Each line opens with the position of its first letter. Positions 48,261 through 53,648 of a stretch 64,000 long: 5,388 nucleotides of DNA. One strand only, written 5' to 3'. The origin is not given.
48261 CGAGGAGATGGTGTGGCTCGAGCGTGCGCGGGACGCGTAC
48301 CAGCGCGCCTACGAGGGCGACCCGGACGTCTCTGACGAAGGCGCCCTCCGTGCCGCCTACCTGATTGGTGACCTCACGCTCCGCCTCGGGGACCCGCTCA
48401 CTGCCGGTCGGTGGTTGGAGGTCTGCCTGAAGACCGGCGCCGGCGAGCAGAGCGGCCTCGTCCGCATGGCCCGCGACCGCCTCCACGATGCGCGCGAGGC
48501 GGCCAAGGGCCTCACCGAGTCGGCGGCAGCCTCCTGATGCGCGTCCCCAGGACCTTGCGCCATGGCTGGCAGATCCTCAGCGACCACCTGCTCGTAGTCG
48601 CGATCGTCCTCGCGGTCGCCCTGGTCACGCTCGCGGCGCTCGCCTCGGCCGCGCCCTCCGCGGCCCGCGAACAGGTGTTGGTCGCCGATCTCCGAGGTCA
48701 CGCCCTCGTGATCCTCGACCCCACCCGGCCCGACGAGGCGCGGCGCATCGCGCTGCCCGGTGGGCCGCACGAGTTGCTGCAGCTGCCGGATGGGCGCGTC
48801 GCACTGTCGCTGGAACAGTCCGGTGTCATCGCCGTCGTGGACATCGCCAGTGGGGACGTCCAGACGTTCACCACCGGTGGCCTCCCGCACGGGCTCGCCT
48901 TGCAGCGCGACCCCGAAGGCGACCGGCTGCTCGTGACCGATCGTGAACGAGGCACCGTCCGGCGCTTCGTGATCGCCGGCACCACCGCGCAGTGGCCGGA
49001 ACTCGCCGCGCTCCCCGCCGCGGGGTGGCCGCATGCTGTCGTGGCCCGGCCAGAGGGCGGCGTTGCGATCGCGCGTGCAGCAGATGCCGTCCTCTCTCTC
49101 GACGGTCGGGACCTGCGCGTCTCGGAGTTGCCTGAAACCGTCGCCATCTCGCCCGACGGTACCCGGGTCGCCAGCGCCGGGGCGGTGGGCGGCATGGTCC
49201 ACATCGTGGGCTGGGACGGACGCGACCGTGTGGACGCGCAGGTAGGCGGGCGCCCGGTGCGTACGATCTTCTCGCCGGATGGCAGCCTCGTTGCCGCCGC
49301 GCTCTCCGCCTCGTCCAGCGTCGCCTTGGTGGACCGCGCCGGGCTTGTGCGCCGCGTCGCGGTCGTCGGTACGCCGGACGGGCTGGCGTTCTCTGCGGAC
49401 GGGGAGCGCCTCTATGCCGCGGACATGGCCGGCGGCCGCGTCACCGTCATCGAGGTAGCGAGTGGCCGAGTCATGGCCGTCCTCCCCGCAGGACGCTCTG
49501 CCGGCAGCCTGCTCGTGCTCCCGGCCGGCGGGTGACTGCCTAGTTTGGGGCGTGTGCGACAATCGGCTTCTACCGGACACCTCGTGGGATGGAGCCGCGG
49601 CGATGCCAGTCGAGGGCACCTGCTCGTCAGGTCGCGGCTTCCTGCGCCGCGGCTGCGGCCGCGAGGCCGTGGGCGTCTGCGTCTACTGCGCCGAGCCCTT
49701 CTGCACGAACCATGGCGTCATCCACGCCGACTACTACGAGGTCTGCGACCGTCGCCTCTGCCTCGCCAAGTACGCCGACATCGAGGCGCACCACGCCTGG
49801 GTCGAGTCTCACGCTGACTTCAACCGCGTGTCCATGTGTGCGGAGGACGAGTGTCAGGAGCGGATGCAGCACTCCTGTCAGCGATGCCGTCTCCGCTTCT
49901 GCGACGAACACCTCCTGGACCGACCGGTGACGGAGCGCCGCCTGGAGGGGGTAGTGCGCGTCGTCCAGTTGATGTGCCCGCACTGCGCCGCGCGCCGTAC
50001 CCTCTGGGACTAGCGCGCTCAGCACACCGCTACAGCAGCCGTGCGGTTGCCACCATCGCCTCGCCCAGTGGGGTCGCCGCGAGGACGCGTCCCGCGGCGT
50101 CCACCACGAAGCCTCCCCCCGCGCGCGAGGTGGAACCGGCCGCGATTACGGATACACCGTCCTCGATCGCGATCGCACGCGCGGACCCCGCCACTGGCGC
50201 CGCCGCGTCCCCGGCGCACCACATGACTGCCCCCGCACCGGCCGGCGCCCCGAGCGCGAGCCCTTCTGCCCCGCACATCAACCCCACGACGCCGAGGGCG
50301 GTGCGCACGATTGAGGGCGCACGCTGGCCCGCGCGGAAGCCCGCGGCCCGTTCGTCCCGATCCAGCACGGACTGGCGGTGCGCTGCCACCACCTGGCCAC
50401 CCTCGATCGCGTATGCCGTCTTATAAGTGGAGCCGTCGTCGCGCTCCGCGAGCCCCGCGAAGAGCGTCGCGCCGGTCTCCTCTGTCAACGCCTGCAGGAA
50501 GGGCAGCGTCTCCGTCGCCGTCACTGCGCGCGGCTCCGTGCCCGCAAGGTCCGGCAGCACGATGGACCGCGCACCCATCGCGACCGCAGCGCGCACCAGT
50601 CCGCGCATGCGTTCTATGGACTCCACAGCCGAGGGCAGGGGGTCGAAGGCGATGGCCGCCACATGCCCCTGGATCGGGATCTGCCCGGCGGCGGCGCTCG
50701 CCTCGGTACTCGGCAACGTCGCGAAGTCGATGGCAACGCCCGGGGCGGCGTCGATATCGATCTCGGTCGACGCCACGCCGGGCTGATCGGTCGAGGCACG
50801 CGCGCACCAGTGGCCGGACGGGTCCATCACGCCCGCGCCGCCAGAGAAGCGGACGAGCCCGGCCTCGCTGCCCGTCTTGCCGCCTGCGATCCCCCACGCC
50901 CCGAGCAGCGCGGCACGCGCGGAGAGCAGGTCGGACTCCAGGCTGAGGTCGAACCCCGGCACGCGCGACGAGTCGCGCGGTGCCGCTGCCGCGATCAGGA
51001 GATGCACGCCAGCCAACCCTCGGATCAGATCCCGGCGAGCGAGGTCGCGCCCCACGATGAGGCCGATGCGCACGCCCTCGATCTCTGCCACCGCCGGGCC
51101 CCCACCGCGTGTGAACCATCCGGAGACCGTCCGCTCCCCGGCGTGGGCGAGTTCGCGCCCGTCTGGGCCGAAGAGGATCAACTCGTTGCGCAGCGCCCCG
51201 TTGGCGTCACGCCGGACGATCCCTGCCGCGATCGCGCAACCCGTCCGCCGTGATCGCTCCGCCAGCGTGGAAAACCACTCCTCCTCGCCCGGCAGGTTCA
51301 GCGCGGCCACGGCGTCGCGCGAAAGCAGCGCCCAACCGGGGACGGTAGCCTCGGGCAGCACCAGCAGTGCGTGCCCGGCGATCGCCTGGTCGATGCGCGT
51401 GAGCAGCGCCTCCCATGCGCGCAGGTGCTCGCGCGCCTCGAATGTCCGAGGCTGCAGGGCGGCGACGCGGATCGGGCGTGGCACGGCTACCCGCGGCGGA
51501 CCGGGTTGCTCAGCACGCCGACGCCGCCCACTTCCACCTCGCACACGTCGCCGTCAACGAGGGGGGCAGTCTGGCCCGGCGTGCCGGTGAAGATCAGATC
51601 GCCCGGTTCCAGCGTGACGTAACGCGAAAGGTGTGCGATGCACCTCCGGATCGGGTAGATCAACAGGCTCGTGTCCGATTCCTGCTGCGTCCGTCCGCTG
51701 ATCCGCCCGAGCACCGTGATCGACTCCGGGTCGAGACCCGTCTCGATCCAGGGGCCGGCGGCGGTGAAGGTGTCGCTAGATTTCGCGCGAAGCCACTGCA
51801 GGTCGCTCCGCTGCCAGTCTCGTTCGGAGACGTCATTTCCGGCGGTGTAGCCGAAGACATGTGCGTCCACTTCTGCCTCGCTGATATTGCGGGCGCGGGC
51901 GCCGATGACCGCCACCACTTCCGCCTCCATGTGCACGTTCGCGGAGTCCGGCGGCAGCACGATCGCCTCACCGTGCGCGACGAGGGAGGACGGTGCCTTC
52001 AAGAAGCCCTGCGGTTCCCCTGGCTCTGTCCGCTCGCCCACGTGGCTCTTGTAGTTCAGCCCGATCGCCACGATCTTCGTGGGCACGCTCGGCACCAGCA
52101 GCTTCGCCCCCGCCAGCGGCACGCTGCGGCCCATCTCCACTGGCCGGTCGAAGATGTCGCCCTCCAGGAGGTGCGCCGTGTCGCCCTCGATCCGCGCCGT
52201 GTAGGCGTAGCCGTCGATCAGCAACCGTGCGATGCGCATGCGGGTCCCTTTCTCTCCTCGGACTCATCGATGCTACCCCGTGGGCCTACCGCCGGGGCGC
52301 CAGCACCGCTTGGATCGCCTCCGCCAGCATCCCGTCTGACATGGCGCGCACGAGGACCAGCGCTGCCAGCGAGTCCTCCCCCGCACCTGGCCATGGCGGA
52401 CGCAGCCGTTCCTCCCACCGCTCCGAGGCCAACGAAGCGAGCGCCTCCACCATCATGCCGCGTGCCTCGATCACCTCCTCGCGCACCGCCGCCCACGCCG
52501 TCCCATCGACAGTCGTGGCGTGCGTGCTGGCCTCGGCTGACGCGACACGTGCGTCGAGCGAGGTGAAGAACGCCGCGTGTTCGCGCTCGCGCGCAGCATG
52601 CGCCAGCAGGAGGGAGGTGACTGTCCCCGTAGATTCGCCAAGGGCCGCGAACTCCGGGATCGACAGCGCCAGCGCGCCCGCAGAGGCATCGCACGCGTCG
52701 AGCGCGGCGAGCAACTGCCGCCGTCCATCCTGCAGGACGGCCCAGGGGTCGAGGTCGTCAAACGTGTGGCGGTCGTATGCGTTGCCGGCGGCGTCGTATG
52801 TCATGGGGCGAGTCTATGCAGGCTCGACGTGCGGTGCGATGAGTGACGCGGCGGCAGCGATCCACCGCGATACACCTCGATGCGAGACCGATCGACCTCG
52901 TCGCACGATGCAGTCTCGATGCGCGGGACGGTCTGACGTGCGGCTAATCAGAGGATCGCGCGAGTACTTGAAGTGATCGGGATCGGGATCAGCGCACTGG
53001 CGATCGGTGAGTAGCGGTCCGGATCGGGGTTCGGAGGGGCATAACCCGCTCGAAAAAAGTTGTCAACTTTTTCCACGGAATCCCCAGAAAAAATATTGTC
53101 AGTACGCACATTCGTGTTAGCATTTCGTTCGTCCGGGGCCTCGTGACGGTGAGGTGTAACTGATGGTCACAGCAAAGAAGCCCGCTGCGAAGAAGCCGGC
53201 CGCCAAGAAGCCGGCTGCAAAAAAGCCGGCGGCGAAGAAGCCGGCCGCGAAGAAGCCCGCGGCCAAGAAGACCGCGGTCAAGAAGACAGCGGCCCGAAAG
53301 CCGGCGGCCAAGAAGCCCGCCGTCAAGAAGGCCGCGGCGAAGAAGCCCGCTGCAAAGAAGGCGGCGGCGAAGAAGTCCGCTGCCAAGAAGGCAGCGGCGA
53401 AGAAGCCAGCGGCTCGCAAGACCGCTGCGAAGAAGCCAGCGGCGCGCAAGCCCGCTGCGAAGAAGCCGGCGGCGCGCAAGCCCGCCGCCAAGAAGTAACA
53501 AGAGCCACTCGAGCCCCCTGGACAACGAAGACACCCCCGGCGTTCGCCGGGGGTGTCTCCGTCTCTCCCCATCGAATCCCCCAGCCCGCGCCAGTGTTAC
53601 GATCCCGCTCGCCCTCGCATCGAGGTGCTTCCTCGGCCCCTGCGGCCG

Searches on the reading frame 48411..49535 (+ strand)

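Call 38: search_protein_families(library=pfam, proteins=[window:48411-49535:+], max_evalue=0.001)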
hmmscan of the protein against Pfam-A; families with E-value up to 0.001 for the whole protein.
window:48411-49535:+ (374 aa): 2 families
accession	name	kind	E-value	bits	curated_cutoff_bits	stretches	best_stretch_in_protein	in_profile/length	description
PF21783.3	YNCE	-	2.1e-08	34.3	27.1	0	62-158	14-112/339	YNCE-like beta-propeller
PF01436.27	NHL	-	0.00063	20.1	20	0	159-186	4-28/28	NHL repeat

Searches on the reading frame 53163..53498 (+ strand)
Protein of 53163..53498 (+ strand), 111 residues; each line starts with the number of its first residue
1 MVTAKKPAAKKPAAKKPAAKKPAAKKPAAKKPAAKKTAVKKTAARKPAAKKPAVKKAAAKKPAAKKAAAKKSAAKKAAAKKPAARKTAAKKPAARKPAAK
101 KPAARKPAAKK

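Call 68: search_protein_families(library=pfam, proteins=[window:53163-53498:+], max_evalue=0.001)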
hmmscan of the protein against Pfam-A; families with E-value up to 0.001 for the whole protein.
window:53163-53498:+ (111 aa): 2 families
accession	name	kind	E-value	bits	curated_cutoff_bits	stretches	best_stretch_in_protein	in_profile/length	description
PF07382.16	HC2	-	9e-18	65.5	40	1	4-111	5-113/194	Histone H1-like nucleoprotein HC2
PF02095.21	Extensin_1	-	6.1e-10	39.6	105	1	5-109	12-116/171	Extensin-like protein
